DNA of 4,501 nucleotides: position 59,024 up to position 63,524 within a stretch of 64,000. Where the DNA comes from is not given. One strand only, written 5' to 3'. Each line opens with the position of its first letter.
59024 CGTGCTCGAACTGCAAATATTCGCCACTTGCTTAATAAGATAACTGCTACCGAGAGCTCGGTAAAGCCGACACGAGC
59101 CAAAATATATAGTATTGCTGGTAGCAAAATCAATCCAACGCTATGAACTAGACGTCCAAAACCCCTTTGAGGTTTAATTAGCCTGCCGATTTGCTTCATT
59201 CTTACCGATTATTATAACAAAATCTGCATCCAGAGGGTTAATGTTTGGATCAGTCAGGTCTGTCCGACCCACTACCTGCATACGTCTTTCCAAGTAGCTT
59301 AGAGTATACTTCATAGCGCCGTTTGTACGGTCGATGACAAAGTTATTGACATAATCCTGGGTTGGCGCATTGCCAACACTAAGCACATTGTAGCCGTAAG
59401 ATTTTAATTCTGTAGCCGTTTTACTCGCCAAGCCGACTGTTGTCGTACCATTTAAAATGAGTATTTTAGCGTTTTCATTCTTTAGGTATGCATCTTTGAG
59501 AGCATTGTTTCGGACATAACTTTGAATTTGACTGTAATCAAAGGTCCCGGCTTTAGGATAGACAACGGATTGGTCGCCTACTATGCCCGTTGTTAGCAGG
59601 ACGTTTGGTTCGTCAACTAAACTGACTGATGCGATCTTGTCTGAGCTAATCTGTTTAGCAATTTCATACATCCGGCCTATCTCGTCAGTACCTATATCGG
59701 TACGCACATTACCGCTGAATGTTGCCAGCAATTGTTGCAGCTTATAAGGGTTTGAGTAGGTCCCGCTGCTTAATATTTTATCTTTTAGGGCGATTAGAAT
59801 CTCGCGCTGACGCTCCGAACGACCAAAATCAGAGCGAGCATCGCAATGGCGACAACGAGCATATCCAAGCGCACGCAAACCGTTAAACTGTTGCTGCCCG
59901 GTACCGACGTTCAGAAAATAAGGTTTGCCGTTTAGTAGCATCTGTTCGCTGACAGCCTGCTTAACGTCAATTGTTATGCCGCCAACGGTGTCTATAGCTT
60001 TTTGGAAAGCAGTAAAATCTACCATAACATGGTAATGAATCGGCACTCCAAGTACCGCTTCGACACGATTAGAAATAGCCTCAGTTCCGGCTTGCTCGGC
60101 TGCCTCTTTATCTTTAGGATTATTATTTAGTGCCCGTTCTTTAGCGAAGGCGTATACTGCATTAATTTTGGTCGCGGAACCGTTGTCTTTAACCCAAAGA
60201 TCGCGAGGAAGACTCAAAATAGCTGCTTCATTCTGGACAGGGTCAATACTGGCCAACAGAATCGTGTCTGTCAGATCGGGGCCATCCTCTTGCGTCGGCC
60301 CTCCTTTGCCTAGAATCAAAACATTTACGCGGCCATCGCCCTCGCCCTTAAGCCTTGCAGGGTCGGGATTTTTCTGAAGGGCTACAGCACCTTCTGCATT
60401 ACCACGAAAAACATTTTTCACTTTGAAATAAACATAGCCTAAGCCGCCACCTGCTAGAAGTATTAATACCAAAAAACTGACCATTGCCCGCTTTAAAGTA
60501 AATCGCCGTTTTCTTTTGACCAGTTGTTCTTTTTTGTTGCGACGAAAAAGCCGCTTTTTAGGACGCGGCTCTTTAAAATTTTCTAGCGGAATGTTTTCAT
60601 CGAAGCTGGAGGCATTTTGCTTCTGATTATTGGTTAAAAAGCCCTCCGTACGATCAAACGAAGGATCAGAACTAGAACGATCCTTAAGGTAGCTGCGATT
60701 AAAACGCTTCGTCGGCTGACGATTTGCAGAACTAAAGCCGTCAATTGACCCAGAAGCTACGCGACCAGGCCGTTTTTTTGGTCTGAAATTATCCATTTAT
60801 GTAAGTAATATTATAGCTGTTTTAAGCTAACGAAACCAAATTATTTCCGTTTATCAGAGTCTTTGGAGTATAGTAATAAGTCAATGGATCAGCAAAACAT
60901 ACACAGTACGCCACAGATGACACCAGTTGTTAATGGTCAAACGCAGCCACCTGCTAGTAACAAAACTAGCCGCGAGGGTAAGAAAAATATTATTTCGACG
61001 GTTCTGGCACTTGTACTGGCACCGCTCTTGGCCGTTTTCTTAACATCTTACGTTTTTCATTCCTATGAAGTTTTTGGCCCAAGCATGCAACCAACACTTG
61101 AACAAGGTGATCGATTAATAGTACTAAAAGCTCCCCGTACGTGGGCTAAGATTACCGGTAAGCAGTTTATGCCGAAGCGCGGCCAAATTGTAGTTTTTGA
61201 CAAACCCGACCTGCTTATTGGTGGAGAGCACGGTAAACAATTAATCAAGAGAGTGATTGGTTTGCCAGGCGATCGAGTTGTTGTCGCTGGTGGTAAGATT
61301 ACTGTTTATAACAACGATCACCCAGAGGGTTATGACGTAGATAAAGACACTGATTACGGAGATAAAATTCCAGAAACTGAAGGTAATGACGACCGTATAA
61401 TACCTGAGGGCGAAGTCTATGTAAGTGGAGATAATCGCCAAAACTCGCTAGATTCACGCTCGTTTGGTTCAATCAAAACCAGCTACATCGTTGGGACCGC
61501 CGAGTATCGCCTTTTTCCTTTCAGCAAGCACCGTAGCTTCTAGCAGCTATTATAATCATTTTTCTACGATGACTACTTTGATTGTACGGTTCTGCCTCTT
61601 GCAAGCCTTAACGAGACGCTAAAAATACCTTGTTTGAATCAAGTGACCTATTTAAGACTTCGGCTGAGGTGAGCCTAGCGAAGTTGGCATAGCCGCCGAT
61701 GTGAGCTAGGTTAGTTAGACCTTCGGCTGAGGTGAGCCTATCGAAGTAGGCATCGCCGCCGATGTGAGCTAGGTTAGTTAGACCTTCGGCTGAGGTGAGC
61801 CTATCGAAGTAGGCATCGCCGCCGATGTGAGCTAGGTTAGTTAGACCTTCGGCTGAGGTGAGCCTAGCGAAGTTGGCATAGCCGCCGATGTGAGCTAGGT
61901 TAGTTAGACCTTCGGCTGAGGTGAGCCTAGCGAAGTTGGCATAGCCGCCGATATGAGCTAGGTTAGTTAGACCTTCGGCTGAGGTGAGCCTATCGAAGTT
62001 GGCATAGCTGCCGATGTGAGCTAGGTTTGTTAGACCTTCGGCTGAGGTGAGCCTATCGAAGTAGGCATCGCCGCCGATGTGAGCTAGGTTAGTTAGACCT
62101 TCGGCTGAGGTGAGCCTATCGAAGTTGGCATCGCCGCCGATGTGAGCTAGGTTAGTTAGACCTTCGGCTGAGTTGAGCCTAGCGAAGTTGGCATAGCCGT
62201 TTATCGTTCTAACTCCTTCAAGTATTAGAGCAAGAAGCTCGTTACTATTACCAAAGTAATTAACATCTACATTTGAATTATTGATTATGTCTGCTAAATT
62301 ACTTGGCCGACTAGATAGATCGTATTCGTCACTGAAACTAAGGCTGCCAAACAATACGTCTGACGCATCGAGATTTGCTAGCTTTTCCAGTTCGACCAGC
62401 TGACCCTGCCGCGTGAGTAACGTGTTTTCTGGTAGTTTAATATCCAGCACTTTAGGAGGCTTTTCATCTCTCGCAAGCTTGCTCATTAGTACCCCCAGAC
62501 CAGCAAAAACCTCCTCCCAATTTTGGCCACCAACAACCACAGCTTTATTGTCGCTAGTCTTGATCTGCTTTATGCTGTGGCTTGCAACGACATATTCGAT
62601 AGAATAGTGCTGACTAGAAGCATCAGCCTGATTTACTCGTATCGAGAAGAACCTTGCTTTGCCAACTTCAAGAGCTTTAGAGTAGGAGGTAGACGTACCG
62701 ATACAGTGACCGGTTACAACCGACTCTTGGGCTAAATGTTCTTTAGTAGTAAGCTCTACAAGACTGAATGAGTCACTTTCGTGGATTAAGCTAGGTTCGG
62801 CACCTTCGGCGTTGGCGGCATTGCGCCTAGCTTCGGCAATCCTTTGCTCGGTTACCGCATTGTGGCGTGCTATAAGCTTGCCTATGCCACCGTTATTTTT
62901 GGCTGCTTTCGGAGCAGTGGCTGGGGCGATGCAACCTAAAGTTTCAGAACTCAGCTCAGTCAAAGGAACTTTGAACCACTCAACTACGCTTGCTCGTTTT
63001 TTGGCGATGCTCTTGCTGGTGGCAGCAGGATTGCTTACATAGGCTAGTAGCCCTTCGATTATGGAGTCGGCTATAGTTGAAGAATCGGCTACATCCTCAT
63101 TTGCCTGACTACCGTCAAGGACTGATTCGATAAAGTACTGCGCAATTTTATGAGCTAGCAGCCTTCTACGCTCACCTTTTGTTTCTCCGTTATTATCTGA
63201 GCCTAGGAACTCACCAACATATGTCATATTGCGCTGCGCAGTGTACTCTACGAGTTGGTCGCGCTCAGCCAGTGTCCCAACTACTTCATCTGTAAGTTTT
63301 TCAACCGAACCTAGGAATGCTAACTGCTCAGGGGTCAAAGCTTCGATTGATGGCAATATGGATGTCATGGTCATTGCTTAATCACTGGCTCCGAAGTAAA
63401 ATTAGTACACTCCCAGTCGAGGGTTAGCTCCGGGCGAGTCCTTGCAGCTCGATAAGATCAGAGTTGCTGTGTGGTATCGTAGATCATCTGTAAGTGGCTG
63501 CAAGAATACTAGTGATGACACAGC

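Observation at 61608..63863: PcfJ-like protein with near-identical 63-nt LRR units that vary only at 3-4 codons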

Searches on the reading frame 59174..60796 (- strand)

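Call 3: search_protein_families(library=pfam, proteins=[window:59174-60796:-], max_evalue=1)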
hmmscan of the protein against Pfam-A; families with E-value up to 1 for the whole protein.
window:59174-60796:- (540 aa): 2 families
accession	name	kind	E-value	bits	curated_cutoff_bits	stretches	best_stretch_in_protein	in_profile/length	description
PF03816.19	LytR_cpsA_psr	-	4.3e-34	118.3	24.6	1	176-342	2-149/150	LytR_cpsA_psr family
PF13399.11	LytR_C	-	5.2e-09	37.3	22.2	1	443-532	2-84/86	LytR cell envelope-related transcriptional attenuator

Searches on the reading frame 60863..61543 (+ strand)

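Call 3: search_protein_families(library=pfam, proteins=[window:60863-61543:+], max_evalue=1)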
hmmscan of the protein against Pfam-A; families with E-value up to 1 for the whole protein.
window:60863-61543:+ (226 aa): 3 families
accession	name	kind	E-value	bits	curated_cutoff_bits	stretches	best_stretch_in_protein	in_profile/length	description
PF10502.14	Peptidase_S26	-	1.3e-40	139.5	22.9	1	44-217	2-167/168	Signal peptidase, peptidase S26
PF15234.11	LAT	-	0.00015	22.1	27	1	42-168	5-132/236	Linker for activation of T-cells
PF00717.28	Peptidase_S24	-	0.074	13.2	23.3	1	69-112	39-71/116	Peptidase S24-like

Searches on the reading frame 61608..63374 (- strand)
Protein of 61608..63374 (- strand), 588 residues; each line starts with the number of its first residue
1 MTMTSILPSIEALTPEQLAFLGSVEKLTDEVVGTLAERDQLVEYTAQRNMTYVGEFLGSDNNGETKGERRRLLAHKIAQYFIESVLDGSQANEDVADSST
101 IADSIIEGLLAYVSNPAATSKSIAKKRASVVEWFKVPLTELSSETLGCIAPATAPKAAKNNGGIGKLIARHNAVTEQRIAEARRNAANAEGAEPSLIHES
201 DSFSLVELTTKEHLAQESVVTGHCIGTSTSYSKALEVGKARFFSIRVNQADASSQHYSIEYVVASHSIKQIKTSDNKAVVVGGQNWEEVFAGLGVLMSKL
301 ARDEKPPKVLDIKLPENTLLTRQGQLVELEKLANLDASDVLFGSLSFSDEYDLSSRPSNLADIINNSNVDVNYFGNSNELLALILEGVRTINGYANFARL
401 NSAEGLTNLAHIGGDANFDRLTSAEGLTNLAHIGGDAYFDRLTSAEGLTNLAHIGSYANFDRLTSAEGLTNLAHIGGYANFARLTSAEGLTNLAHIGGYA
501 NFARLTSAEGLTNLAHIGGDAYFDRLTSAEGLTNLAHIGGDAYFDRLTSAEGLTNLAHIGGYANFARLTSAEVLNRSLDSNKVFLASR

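Call 3: search_protein_families(library=pfam, proteins=[window:61608-63374:-], max_evalue=1)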
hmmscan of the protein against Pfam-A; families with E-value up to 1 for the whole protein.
window:61608-63374:- (588 aa): 4 families
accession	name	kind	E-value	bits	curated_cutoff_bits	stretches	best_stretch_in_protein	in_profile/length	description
PF14284.11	PcfJ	-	0.0018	18.6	25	1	169-277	29-136/147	PcfJ-like protein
PF07998.17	Peptidase_M54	-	0.036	14.5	24.4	0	369-449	34-117/194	Peptidase family M54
PF05505.17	Ebola_NP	-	0.046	12.5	25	1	489-516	265-292/753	Ebola nucleoprotein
PF16470.10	S8_pro-domain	-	0.22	12.6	25.5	0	537-580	5-50/79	Peptidase S8 pro-domain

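Call 13: list_cluster_members(proteins=[P0001, P0002, window:61608-63374:-])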
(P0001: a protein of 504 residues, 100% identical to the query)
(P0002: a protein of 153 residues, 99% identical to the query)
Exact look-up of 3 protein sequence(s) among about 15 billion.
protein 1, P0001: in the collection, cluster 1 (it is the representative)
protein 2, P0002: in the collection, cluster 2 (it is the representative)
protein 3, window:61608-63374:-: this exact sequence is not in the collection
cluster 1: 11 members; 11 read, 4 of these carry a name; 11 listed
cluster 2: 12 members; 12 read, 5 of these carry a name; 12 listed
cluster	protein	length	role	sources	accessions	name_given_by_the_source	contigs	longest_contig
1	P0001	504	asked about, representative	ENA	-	-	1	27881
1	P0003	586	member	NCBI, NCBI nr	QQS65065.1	PcfJ domain-containing protein [Candidatus Saccharibacteria bacterium] | MAG: PcfJ domain-containing protein [Candidatus Saccharibacteria bacterium]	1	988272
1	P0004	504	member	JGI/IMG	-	hypothetical protein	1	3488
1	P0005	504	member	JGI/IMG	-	hypothetical protein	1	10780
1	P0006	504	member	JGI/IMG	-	hypothetical protein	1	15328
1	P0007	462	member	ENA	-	-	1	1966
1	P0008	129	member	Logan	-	-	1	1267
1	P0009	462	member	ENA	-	-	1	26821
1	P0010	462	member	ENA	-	-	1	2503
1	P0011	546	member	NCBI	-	-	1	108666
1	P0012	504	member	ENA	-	-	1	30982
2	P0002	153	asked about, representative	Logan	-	-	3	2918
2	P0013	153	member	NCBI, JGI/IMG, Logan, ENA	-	hypothetical protein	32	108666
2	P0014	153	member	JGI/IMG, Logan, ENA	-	hypothetical protein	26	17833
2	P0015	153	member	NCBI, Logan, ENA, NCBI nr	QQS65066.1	hypothetical protein IPO96_00700 [Candidatus Saccharibacteria bacterium] | MAG: hypothetical protein IPO96_00700 [Candidatus Saccharibacteria bacterium]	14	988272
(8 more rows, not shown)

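Call 25: search_protein_families(library=ncbifam, proteins=[window:61608-63374:-], max_evalue=1)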
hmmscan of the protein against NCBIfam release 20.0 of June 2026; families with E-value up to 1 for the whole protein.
window:61608-63374:- (588 aa): 1 family
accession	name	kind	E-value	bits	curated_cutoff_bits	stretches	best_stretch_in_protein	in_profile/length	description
TIGR02181.1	GRX_bact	equivalog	0.11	12.7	90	0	473-493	59-79/80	glutaredoxin 3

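Call 26: search_protein_families(library=phrogs, proteins=[window:61608-63374:-], max_evalue=1)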
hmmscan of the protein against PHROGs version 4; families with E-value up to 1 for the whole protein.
window:61608-63374:- (588 aa): 2 families
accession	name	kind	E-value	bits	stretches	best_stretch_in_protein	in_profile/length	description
phrog_2437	-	unknown function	0.00019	22.4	0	504-519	21-36/50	-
phrog_32200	-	unknown function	0.56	11.5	0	446-472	54-80/84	-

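Call 27: search_protein_families(library=padloc, proteins=[window:61608-63374:-], max_evalue=1)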
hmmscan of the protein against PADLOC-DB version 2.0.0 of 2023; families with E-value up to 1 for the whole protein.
window:61608-63374:- (588 aa): 0 families

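Call 51: predict_structure(alignment_id=A2)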
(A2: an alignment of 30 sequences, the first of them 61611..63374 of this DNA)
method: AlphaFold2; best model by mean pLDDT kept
length: 588 residues; sequences in the alignment: 30
mean_pLDDT: 81.5   pTM: 0.68
mean pLDDT of the five models: 81.5, 81.2, 80.5, 78.5, 78.0
residues with pLDDT >= 90: 306; 70-90: 149; 50-70: 68; < 50: 65
segments of 3 or more residues with pLDDT < 50: 1-9, 41-51, 90-93, 130-161, 580-583, 585-588
pLDDT, mean of each block of 10 residues (from residue 1): 37 67 80 73 46 53 60 76 61 66 75 56 53 42 37 37 67 74 83 93 95 92 86 91 91 83 90 89 90 92 80 89 91 91 95 93 93 96 97 96 96 97 96 97 96 98 96 98 96 97 96 97 96 94 96 90 91 73 43
secondary structure, 60 per line:
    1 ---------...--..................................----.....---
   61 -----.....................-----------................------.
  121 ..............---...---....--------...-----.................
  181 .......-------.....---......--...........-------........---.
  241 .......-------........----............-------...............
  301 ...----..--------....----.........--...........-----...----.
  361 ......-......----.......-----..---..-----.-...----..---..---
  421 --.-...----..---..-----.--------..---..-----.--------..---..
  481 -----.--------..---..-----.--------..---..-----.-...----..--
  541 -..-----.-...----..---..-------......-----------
elements in order: H15-48 H53-57 H66-86 H98-113 H120-134 H144-147 H164-187 E195-199 E203-208 H211-221 H229-236 E240-247 E255-262 E267-273 H286-303 E318-321 E326-328 H329-334 E340-347 H360-366 E368-373 H378-384 H572-577

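Call 55: fold_search(model_id=the predicted structure, library=pdb)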
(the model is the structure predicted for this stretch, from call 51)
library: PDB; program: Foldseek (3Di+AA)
matches with E <= 10: 282; with E <= 0.001: 0
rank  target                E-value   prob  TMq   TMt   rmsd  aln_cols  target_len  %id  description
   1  3bz5                  6.8e-02  0.44  0.16  0.19   9.1       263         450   14  Functional domain of InlJ from Listeria monocytogenes includes a cysteine ladder (released 2008-06-17)
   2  9ut6_B                4.2e-01  0.15  0.10  0.11  18.9       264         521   11  The helicase module of the helicase-primase complex from HHV1 bound with ssDNA and pritelivir (released 2026-04-08)
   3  8aa5_AP1              4.4e-01  0.06  0.07  0.09  20.9       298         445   12  Cryo-EM structure of the strand transfer complex of the TnsB transposase (type V-K CRISPR-associated transposon) (released 2022-10-19)
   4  3toa                  4.9e-01  0.54  0.14  0.27  11.2       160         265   13  Human MOF crystal structure with active site lysine partially acetylated (released 2011-11-09)
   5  4dnc_B                4.9e-01  0.51  0.14  0.26  11.4       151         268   12  Crystal structure of human MOF in complex with MSL1 (released 2012-07-25)
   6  7apk_e                4.9e-01  0.07  0.08  0.09  54.7       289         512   11  Structure of the human THO - UAP56 complex (released 2020-12-16)
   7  7znk_e                5.1e-01  0.06  0.08  0.08  55.8       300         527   12  Structure of an endogenous human TREX complex bound to mRNA (released 2023-05-03)
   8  7znl_e                5.1e-01  0.06  0.08  0.08  55.8       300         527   12  Structure of the human TREX core THO-UAP56 complex (released 2023-05-17)
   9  9uus_A                5.4e-01  0.72  0.15  0.17  10.7       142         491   13  The NuA3 histone acetyltransferase complex bound to acetyl-CoA and H3 tail (released 2025-12-10)
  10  5wci                  5.4e-01  0.63  0.15  0.27   7.1       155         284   12  Human MYST histone acetyltransferase 1 (released 2017-07-26)
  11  4dnc_A                5.4e-01  0.57  0.14  0.27  10.8       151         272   12  Crystal structure of human MOF in complex with MSL1 (released 2012-07-25)
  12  7d0p_A                5.7e-01  0.60  0.14  0.27   8.9       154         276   14  Crystal structure of human HBO1-BRPF2 in complex with propionyl-coenzyme A (released 2021-07-07)
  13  2wpw_A                5.7e-01  0.44  0.13  0.20   7.3       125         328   14  Tandem GNAT protein from the clavulanic acid biosynthesis pathway (without AcCoA) (released 2009-12-29)
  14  2y0m_A                6.0e-01  0.54  0.14  0.27  11.0       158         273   12  CRYSTAL STRUCTURE OF THE COMPLEX BETWEEN DOSAGE COMPENSATION FACTORS MSL1 AND MOF (released 2011-01-12)
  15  5j9t_A                6.0e-01  0.44  0.13  0.24  10.7       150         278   13  Crystal structure of the NuA4 core complex (released 2016-10-26)
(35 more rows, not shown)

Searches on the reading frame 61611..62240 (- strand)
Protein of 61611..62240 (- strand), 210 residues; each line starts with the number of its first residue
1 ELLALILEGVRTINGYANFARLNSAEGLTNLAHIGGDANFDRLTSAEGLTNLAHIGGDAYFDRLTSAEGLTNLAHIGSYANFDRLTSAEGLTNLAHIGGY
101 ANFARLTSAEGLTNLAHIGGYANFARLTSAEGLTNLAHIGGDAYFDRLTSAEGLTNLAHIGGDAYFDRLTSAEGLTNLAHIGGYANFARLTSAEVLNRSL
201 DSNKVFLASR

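Call 94: search_protein_families(library=pfam, proteins=[window:61611-62240:-], max_evalue=10)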
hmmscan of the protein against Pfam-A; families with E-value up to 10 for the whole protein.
window:61611-62240:- (210 aa): 7 families
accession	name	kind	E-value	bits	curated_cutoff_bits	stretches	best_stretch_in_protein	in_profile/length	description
PF21961.1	AppA_4HB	-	0.00013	22.9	27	2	164-204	19-60/81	AppA, four helix bundle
PF05505.17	Ebola_NP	-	0.00081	18.3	25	2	111-138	265-292/753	Ebola nucleoprotein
PF16470.10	S8_pro-domain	-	0.0034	18.4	25.5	0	160-203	6-51/79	Peptidase S8 pro-domain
PF20905.2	ExsD_C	-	0.0078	16.8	27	0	173-198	2-25/61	Antiactivator protein ExsD C-terminal domain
PF07998.17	Peptidase_M54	-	0.011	16.2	24.4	1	10-71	54-117/194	Peptidase family M54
PF17162.9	DUF5118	-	0.076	13.2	27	0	44-61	13-30/50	Domain of unknown function (DUF5118)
PF17582.7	UL20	-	0.21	11.3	27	2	105-138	36-69/304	Cytomegalovirus UL20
